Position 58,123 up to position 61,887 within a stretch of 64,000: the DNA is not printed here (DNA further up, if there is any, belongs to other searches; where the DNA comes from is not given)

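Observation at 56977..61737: SbcD-like phosphoesterase plus 1154-aa SbcC/Rad50-like ATPase with a long C-terminal extension, at the edge of a TA/Abi island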

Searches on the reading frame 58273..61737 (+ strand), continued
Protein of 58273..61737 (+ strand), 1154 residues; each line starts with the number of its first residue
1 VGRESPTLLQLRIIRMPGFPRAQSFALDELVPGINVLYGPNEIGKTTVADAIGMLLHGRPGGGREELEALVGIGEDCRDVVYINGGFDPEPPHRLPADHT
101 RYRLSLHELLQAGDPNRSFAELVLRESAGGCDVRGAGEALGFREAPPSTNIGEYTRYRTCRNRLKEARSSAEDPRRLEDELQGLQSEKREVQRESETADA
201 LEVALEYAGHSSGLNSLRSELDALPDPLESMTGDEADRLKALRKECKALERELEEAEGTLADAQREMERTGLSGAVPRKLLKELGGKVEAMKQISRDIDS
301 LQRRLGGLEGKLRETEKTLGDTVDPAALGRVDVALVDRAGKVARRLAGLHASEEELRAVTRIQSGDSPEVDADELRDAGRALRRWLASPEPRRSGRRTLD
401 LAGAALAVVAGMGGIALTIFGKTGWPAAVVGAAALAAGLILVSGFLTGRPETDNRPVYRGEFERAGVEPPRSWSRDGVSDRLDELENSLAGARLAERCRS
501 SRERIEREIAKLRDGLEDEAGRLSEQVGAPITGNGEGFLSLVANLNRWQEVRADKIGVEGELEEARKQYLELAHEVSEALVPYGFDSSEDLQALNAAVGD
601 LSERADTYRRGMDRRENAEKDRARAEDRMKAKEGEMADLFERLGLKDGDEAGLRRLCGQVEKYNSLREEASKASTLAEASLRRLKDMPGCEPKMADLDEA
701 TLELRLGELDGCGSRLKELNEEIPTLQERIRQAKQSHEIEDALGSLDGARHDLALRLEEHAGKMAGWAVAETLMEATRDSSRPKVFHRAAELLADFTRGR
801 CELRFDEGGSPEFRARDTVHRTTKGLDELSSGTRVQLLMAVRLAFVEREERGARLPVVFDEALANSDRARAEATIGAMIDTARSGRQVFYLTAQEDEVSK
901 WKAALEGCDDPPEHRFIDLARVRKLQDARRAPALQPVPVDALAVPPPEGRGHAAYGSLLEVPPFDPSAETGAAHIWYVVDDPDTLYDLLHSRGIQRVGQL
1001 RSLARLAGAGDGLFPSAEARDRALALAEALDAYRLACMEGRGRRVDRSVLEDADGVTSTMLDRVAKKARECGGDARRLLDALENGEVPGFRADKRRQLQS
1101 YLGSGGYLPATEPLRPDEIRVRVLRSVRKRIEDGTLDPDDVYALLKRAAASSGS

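Call 93: get_annotated_region(hit=H3, flank=9000)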
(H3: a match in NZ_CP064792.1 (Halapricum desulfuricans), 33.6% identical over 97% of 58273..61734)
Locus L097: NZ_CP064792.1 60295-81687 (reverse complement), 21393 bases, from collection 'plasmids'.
description: Halapricum desulfuricans strain HSR-Est plasmid pHSR-Est01, complete sequence
organism: Halapricum desulfuricans (NCBI taxid 2841257)
taxonomy: Archaea; Euryarchaeota; Halobacteria; Halobacteriales; Haloarculaceae; Halapricum; Halapricum desulfuricans
host: -; source: Elton hypersaline lake; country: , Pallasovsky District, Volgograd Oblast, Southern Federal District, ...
typing (MOB-suite, as given by PLSDB): non-mobilizable
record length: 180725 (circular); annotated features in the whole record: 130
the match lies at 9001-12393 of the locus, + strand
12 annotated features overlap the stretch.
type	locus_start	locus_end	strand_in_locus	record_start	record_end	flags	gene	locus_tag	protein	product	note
CDS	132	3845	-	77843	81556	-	-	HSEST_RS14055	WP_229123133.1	UvrD-helicase domain-containing protein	-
CDS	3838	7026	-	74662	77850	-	-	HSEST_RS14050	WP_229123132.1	PD-(D/E)XK nuclease family protein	-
CDS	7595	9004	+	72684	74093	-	-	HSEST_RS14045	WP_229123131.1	DNA repair exonuclease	-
CDS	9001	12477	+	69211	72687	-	-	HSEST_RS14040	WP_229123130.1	AAA family ATPase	GO:0006302 - double-strand break repair [Evidence IEA]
CDS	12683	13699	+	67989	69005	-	-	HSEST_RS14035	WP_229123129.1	HNH endonuclease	-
CDS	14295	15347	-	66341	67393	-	-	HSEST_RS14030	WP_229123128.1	hypothetical protein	-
CDS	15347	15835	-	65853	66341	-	-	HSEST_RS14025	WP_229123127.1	CRISPR-associated ring nuclease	-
CDS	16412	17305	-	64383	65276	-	-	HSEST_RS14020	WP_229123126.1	hypothetical protein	-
CDS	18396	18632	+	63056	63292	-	-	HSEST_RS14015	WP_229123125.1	hypothetical protein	-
CDS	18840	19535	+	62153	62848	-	-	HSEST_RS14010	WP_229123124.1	hypothetical protein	-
CDS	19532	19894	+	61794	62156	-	-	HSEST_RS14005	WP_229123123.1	SHOCT domain-containing protein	-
CDS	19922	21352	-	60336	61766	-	-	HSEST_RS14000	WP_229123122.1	hypothetical protein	-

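Call 94: get_annotated_region(hit=H7, flank=9000)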
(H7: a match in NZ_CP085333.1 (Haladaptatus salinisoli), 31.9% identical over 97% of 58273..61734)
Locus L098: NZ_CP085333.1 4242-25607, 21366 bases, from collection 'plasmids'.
description: Haladaptatus salinisoli strain PSR8 plasmid unnamed6, complete sequence
organism: Haladaptatus salinisoli (NCBI taxid 2884876)
taxonomy: Archaea; Euryarchaeota; Halobacteria; Halobacteriales; Haladaptataceae; Haladaptatus; Haladaptatus salinisoli
host: -; source: cell culture,saline soil; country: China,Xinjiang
typing (MOB-suite, as given by PLSDB): non-mobilizable
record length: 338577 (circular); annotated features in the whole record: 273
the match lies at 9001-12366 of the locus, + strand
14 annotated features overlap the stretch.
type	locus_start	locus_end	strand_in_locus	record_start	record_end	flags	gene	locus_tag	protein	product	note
CDS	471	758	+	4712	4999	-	-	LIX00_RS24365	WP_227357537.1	AbrB/MazE/SpoVT family DNA-binding domain-containing protein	-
CDS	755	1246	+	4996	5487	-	-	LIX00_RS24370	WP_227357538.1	PIN domain-containing protein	-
CDS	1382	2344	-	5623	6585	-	-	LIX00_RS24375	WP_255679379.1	hypothetical protein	-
CDS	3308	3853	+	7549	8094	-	-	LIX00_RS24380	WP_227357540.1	carboxymuconolactone decarboxylase family protein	-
CDS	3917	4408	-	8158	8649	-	-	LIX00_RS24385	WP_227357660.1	hypothetical protein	-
CDS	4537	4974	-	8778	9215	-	-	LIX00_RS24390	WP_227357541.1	SWIM zinc finger family protein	-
CDS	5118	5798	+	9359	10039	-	-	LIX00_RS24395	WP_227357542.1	nucleotidyltransferase domain-containing protein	-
CDS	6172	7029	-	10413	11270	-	-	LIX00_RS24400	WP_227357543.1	DNA-binding protein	-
CDS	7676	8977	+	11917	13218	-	-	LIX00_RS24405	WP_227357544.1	DNA repair exonuclease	-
CDS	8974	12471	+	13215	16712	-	-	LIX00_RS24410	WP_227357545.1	AAA family ATPase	-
CDS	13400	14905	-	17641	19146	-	-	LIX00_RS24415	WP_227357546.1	primase-associated protein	-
CDS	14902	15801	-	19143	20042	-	-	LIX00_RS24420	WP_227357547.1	DNA primase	-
CDS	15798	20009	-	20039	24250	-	-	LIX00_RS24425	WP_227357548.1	hypothetical protein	-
CDS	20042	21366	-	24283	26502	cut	-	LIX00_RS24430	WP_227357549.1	hypothetical protein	-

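Call 95: get_annotated_region(hit=H8, flank=9000)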
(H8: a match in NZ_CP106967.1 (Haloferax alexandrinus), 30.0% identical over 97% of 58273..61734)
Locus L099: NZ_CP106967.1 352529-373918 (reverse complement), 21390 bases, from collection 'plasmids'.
description: Haloferax alexandrinus strain BNX82 plasmid pBNX82-1, complete sequence
organism: Haloferax alexandrinus (NCBI taxid 114529)
taxonomy: Archaea; Euryarchaeota; Halobacteria; Halobacteriales; Haloferacaceae; Haloferax; Haloferax alexandrinus
host: -; source: -; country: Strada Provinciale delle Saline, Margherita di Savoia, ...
typing (MOB-suite, as given by PLSDB): non-mobilizable; mating-pair formation MPF_T
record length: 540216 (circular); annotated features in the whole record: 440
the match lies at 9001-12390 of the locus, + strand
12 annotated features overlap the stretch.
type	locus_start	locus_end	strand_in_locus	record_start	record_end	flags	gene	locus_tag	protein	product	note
CDS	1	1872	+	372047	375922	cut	-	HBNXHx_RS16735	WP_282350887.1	DNA methyltransferase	-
CDS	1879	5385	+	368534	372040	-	-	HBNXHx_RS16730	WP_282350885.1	helicase-related protein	-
CDS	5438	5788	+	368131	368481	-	-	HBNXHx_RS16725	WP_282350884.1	hypothetical protein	-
CDS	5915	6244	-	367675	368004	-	-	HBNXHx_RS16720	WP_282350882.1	hypothetical protein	-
CDS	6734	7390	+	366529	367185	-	-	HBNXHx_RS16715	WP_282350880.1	hypothetical protein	-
CDS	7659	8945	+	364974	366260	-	-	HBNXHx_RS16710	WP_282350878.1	DNA repair exonuclease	-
CDS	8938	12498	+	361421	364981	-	-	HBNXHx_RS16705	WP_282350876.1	hypothetical protein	-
CDS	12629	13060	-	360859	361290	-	-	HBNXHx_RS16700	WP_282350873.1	DUF6884 domain-containing protein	-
CDS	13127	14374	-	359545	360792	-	-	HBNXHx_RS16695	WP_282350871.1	hypothetical protein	-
CDS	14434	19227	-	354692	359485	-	-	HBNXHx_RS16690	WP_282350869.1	DUF3883 domain-containing protein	-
CDS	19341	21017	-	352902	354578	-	-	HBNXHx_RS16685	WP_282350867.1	AAA family ATPase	-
CDS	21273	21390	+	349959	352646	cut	-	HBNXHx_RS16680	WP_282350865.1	Piwi domain-containing protein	-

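Call 96: search_protein_families(library=padloc, proteins=[L094:4762-8616:+, L094:8868-10553:+, L099:1879-5382:+, L099:14434-19224:-, L099:19341-21014:-, L097:12683-13696:+, L097:3838-7023:-, L097:132-3842:-], max_evalue=0.00001)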
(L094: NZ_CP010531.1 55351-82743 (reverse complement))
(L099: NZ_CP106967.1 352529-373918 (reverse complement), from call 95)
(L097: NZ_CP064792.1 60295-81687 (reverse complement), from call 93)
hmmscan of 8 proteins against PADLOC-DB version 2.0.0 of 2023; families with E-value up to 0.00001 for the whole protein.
L094:4762-8616:+ (1285 aa): 0 families

L094:8868-10553:+ (562 aa): 0 families

L099:1879-5382:+ (1168 aa): 32 families (the best 25 are shown)
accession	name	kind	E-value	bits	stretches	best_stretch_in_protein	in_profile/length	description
PDLC01075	C3a139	-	2.9e-60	202.6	1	124-927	83-796/948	HKD+Snf2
PDLC02621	DrmD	-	5.9e-33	112.2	1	583-914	378-682/1040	DrmD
PDLC02623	DrmD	-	3.4e-31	105.9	1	743-908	526-671/1040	DrmD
PDLC00659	HmaA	-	9.6e-30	101.1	1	593-860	361-612/1176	SNF2 helicase / DEAD-box helicase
PDLC02500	BrxHI|BrxHII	-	5.7e-24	82.7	1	714-933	454-647/933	BrxHI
PDLC02619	DrmD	-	1e-23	81.4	1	812-872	487-546/872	DrmD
PDLC02193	PLD_Helicase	-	3.9e-21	72.9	1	703-900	653-837/905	-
PDLC02843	DpdE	-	1.1e-19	67.9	2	744-858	565-663/1091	DpdE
PDLC02840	DpdE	-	1.4e-19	67.9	2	325-480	179-331/1091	DpdE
PDLC02625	DrmD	-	5e-18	63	1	746-908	267-421/792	DrmD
PDLC02633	DrmD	-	7.8e-17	58.5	1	608-914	405-689/839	DrmD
PDLC02620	DrmD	-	1.5e-16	57.6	1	607-872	369-590/1060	DrmD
PDLC04556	PDC-M27C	-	5.6e-15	52.7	0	816-858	757-800/892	-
PDLC02572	DrmA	-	3.4e-14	49.8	1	600-869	392-632/1043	DrmA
PDLC02632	DrmD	-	6.2e-13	46.1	1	608-872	403-638/662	DrmD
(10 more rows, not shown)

L099:14434-19224:- (1596 aa): 9 families
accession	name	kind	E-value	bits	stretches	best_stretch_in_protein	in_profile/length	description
PDLC03964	TmtA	-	8.3e-78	260.7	2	7-1284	10-1123/1538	-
PDLC03971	TmtA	-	3.5e-64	215.1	2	39-433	50-454/1782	-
PDLC03966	TmtA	-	9.4e-61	204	2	37-396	37-389/1655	-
PDLC03972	TmtA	-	1.1e-53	180.7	1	45-380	43-341/1302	-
PDLC03968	TmtA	-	4.6e-48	161.8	1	37-385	69-368/1486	-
PDLC03965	TmtA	-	6.4e-48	161.6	1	41-382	28-345/1370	-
PDLC03967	TmtA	-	1.3e-19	68.2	1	31-359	27-327/1063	-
PDLC03970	TmtA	-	1.5e-15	54.3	1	28-120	49-134/1552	-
PDLC03969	TmtA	-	3.1e-14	49.5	0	92-383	90-343/1563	-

L099:19341-21014:- (557 aa): 3 families
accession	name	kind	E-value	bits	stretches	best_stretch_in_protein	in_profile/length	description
PDLC04787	PDC-S01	-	1.2e-15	55.4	1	281-389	167-282/412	-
PDLC04789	PDC-S01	-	4.5e-14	50.3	1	142-386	72-250/375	-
PDLC04790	PDC-S01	-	2.3e-12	44.4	1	300-381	188-269/422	-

L097:12683-13696:+ (338 aa): 6 families
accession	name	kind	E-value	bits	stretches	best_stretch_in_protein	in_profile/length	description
PDLC00642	ZorE2|ZorE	-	7.5e-12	43.3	1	87-160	191-261/283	HNH endonuclease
PDLC00643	ZorE2|ZorE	-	7.2e-11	39.9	1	86-160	192-264/282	HNH endonuclease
PDLC00645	ZorE2|ZorE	-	1.1e-08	32.5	1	88-160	188-257/375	HNH endonuclease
PDLC02859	DpdF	-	9.1e-08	29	1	106-158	4-53/545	DpdF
PDLC03656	mREase_IV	-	1.2e-06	26.4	1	112-159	207-257/277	Type IV methyl-directed restriction enzyme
PDLC00644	ZorE2|ZorE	-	7.8e-06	23.8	0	93-157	175-238/267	HNH endonuclease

L097:3838-7023:- (1061 aa): 0 families

L097:132-3842:- (1236 aa): 48 families (the best 25 are shown)
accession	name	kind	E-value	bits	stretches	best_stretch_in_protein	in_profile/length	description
PDLC00114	GajB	-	3.2e-41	139.6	3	327-470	142-270/635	UrvD helicase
PDLC00117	GajB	-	1.1e-39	134.4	2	369-466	177-269/604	UrvD helicase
PDLC00132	GajB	-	3.9e-39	132.8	3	369-467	173-266/625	UrvD helicase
PDLC03802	RTasHel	-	4.3e-39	132.9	2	369-464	151-239/675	DRT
PDLC00127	GajB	-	1.2e-36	124.4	2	360-472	149-260/594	UrvD helicase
PDLC00103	GajB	-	3.4e-31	106.8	2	376-475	177-271/612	UrvD helicase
PDLC00122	GajB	-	7e-31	105.7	2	390-471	142-218/502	UrvD helicase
PDLC00123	GajB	-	9.8e-28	95.1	2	19-93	2-74/540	UrvD helicase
PDLC00107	GajB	-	1.2e-27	94.8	2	374-473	179-272/587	UrvD helicase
PDLC00130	GajB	-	8.5e-27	91.6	2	369-464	164-254/589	UrvD helicase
PDLC00119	GajB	-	1.4e-22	78.4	1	383-469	191-271/565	UrvD helicase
PDLC00116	GajB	-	1.6e-22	78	2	377-475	126-219/557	UrvD helicase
PDLC00134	GajB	-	3.5e-22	77.1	2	378-481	180-278/431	UrvD helicase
PDLC00112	GajB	-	4.5e-21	73.1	2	380-479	178-274/581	UrvD helicase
PDLC00104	GajB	-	2.6e-20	70.7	1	386-483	141-231/574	UrvD helicase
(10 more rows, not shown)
